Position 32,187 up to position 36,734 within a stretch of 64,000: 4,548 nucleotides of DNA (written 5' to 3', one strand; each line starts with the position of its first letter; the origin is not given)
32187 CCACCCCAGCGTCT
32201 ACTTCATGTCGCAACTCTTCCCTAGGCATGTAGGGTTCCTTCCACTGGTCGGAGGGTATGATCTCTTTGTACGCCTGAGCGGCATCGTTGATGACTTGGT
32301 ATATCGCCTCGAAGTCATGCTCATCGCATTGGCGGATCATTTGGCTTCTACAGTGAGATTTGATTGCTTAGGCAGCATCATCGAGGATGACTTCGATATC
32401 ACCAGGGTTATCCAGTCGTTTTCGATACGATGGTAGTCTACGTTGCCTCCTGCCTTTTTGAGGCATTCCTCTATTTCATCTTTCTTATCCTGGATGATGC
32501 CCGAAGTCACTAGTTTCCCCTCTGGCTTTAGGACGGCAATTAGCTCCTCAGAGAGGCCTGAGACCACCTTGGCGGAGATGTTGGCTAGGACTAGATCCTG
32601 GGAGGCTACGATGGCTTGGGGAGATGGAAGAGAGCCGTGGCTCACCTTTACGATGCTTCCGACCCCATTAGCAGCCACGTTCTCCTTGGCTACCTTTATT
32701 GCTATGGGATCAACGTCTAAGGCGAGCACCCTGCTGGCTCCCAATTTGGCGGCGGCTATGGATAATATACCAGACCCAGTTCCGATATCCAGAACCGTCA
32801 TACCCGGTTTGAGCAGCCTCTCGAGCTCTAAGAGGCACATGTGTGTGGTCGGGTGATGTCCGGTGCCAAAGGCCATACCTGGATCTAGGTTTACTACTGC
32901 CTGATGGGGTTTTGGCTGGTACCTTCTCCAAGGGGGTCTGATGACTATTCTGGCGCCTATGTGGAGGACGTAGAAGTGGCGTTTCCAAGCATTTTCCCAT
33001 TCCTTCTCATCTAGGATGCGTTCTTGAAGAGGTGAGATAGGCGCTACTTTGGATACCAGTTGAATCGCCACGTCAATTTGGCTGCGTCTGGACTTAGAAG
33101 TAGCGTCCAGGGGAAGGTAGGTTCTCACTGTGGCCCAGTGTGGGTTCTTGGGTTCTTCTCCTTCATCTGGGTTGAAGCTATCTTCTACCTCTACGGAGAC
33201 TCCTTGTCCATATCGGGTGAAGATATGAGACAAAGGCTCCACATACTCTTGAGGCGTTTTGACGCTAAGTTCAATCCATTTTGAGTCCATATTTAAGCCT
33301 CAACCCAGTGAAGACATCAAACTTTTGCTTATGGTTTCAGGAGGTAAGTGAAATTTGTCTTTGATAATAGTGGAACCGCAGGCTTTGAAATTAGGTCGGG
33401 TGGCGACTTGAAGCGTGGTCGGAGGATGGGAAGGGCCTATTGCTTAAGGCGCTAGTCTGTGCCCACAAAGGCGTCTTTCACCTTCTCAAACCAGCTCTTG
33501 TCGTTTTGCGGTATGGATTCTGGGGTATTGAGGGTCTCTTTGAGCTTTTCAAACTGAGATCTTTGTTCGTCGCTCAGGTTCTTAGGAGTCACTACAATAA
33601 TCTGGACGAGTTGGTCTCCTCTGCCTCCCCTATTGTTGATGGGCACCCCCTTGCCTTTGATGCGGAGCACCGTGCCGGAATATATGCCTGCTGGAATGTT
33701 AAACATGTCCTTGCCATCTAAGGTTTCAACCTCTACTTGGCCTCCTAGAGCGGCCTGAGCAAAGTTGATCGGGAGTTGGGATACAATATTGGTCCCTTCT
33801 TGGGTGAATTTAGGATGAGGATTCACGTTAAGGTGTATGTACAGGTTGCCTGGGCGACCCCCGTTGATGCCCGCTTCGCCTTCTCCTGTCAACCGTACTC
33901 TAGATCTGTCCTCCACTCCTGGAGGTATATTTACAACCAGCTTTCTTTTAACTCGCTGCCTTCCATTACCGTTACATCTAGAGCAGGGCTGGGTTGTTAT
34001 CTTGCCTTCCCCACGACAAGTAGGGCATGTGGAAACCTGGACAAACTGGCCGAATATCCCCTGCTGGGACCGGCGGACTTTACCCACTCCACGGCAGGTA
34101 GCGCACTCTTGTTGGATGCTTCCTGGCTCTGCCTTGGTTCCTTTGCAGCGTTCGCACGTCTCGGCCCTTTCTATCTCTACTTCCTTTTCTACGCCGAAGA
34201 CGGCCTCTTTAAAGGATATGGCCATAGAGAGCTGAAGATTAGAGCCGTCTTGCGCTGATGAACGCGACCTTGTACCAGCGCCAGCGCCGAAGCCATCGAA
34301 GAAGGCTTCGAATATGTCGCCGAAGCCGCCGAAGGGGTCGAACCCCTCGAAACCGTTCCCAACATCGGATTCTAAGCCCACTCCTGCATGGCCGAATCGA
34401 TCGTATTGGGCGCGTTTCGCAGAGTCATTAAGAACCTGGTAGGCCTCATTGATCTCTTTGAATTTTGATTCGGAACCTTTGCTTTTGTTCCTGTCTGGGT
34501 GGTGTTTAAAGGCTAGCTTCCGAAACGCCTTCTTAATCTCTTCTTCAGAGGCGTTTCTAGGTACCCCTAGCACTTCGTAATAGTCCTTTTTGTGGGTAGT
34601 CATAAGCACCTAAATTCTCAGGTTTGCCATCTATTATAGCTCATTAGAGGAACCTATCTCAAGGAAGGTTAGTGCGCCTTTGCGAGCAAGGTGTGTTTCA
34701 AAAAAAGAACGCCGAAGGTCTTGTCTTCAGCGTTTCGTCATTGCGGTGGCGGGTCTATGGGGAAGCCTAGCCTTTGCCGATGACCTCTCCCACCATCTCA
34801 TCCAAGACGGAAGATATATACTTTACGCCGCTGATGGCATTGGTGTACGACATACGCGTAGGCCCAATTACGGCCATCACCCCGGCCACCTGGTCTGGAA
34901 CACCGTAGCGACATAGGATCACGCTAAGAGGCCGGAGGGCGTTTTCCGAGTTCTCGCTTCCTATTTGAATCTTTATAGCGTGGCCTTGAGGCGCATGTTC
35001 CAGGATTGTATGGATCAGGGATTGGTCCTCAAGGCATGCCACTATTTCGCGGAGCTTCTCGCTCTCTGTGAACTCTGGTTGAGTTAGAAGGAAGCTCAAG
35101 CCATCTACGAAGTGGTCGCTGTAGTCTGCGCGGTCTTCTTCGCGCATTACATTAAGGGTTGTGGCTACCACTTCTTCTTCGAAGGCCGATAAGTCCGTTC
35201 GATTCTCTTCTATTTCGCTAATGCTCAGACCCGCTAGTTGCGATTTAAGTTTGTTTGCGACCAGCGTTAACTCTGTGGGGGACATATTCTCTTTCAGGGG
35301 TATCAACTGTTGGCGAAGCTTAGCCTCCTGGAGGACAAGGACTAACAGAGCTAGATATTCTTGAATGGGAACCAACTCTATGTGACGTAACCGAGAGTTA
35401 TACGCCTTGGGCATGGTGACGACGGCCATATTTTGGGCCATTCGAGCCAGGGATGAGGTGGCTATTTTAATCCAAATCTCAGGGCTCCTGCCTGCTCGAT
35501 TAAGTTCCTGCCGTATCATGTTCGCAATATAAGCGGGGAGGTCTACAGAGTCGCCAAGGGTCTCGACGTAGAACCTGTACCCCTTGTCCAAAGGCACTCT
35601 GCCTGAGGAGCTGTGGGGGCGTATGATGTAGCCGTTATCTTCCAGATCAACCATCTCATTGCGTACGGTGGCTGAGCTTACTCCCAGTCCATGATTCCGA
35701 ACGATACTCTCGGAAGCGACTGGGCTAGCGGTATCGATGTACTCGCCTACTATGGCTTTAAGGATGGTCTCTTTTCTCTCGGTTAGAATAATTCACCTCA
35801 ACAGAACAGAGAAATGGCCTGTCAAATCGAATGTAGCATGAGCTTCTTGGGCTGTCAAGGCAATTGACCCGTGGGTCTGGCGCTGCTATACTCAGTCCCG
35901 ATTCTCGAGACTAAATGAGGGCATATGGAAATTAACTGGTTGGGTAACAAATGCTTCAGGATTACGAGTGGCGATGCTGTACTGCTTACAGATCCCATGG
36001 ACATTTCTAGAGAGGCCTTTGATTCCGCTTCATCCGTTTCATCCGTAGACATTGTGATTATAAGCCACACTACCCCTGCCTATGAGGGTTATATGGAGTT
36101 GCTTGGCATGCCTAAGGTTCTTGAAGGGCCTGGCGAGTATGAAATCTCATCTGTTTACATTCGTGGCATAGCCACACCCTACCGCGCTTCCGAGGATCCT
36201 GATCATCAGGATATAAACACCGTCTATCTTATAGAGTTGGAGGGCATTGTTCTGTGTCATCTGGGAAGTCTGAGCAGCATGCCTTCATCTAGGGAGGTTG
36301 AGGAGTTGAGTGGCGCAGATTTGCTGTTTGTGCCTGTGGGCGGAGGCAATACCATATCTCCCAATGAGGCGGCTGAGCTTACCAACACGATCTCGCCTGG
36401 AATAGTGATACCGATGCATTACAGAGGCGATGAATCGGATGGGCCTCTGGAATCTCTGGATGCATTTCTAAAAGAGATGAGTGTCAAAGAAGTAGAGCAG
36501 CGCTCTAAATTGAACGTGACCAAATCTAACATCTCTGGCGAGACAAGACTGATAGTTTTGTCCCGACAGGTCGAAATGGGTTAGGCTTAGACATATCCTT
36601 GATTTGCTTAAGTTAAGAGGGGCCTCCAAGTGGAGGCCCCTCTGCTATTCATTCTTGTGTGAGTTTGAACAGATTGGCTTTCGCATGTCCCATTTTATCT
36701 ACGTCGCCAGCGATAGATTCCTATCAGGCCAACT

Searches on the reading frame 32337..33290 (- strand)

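Call 14: search_protein_families(library=pfam, proteins=[window:32337-33290:-], max_evalue=0.00001)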
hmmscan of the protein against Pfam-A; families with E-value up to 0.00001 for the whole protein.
window:32337-33290:- (317 aa): 9 families
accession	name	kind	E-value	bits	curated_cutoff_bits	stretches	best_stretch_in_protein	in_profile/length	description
PF06325.19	PrmA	-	1.4e-76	258.3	22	1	4-300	1-295/296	Ribosomal protein L11 methyltransferase (PrmA)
PF13649.12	Methyltransf_25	-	5.9e-11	43.4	27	1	166-258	1-97/97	Methyltransferase domain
PF08241.18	Methyltransf_11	-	8.8e-10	39.5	21.2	1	167-261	1-94/95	Methyltransferase domain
PF13847.12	Methyltransf_31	-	1.1e-09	38.6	27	1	161-266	2-113/145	Methyltransferase domain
PF05175.20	MTS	-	1.3e-09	38.4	23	1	159-286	27-159/170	Methyltransferase small domain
PF02475.24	TRM5-TYW2_MTfase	-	8.7e-08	32.7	28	1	158-220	32-95/164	TRM5/TYW2 methyltransferase domain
PF01135.25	PCMT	-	1.1e-07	32.3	20.3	1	146-289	58-197/210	Protein-L-isoaspartate(D-aspartate) O-methyltransferase (PCMT)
PF08242.18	Methyltransf_12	-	3e-06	28.3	30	0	167-259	1-97/98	Methyltransferase domain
PF13489.12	Methyltransf_23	-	4.4e-06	27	27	0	155-314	12-161/164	Methyltransferase domain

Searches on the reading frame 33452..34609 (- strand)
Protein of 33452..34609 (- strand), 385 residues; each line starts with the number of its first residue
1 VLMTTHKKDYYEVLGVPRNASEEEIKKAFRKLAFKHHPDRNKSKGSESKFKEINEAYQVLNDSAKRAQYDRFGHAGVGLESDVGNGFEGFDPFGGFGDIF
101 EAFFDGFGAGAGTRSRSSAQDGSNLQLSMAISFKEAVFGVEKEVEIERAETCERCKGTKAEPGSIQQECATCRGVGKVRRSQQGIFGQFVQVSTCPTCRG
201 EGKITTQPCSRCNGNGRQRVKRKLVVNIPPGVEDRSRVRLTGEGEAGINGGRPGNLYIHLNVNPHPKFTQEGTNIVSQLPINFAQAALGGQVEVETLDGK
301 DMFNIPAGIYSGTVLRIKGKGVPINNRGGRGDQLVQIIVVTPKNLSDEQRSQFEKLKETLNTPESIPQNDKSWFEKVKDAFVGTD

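Call 14: search_protein_families(library=pfam, proteins=[window:33452-34609:-], max_evalue=0.00001)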
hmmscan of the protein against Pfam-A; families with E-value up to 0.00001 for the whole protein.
window:33452-34609:- (385 aa): 3 families
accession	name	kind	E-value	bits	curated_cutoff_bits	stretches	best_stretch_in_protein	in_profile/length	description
PF01556.23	DnaJ_C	-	5e-48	163.4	26.6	1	126-342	2-152/152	DnaJ C terminal domain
PF00226.36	DnaJ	-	1e-27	96.4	27.8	1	9-70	1-63/63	DnaJ domain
PF00684.25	DnaJ_CXXCXGXG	-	1e-14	54.9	32.7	1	152-216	1-65/65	DnaJ central domain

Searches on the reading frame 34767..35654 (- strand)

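Call 14: search_protein_families(library=pfam, proteins=[window:34767-35654:-], max_evalue=0.00001)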
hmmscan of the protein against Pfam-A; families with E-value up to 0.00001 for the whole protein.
window:34767-35654:- (295 aa): 1 family
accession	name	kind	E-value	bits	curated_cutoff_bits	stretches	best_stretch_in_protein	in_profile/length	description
PF01628.27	HrcA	-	1.6e-47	162.7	22.2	1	62-274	4-215/215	HrcA protein C terminal domain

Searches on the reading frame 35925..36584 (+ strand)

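Call 14: search_protein_families(library=pfam, proteins=[window:35925-36584:+], max_evalue=0.00001)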
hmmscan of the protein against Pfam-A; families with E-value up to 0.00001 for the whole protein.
window:35925-36584:+ (219 aa): 1 family
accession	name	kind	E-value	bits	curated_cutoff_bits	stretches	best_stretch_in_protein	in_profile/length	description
PF13483.12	Lactamase_B_3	-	6.3e-36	124.2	24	1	2-165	1-160/160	Beta-lactamase superfamily domain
